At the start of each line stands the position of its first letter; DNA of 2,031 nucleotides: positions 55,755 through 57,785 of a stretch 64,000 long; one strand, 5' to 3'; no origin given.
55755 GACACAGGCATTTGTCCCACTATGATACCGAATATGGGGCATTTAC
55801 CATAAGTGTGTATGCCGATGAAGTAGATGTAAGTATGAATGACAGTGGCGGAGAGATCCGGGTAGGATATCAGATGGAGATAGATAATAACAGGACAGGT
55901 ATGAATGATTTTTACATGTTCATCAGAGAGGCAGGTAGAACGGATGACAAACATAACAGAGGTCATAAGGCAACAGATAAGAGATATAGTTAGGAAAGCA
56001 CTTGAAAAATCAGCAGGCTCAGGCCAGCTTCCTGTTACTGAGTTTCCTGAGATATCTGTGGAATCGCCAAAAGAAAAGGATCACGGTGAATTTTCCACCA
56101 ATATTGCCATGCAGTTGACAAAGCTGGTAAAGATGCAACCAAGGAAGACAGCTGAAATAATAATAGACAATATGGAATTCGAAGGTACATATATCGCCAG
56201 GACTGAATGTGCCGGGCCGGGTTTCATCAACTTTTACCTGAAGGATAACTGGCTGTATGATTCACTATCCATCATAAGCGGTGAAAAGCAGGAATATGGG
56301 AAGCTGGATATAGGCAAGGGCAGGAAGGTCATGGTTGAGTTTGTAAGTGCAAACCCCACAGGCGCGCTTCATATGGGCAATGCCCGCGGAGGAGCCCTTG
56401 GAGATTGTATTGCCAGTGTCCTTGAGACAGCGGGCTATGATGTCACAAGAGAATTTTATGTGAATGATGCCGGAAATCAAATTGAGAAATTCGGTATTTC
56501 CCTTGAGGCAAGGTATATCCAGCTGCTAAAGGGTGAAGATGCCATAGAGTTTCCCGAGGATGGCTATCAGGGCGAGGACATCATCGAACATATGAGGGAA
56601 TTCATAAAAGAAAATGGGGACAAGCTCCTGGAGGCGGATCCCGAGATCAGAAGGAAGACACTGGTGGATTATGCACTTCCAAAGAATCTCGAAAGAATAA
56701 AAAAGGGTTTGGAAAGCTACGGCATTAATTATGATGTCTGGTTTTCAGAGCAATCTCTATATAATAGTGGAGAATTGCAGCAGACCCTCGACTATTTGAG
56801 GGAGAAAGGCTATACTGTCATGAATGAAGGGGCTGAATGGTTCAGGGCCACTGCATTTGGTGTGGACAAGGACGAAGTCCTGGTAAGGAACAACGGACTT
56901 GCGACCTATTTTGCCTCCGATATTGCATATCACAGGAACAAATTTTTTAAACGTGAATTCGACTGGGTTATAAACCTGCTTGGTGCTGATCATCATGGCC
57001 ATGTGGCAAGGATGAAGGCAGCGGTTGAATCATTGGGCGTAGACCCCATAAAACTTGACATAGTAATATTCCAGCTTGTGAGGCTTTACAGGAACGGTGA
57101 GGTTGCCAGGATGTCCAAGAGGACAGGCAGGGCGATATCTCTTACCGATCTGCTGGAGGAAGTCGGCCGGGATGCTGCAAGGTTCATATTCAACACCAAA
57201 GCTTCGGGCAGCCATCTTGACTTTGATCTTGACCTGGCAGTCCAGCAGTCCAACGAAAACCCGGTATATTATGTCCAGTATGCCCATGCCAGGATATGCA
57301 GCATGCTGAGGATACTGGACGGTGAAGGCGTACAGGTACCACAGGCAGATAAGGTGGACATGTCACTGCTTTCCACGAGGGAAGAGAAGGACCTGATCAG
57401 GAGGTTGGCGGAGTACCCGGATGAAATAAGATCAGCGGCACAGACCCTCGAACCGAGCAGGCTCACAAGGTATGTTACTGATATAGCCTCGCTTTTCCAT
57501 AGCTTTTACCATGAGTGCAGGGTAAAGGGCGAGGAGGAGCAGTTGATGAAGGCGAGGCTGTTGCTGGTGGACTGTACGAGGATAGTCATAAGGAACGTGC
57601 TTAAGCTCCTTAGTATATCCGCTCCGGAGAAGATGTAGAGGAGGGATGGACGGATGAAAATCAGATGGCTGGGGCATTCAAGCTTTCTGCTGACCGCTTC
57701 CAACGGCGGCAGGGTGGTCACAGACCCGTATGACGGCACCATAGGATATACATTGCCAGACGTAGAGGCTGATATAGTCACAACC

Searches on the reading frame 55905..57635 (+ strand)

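Call 55: search_protein_families(library=pfam, proteins=[window:55905-57635:+], max_evalue=0.01)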
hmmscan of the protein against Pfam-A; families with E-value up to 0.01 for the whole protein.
window:55905-57635:+ (577 aa): 7 families
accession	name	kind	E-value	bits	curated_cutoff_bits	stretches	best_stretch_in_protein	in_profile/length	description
PF05746.21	DALR_1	-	1.1e-34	119.4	22.3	1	457-577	1-117/117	DALR anticodon binding domain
PF00750.26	tRNA-synt_1d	-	5e-24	85.4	23.3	1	130-428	11-306/349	tRNA synthetases class I (R), catalytic domain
PF03485.21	Arg_tRNA_synt_N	-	2.3e-20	73.4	21.5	1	24-112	2-85/85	Arginyl tRNA synthetase N terminal domain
PF01921.24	tRNA-synt_1f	-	4.3e-05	23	27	0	399-449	281-328/360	tRNA synthetases class I (K)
PF00133.28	tRNA-synt_1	-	0.00013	21.3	22.7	0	150-195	33-78/414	tRNA synthetases class I (I, L, M and V)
PF09334.17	tRNA-synt_1g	-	0.002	17.4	20.1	0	398-452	323-378/391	tRNA synthetases class I (M)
PF01406.26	tRNA-synt_1e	-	0.0021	17.9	27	0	153-182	21-50/301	tRNA synthetases class I (C) catalytic domain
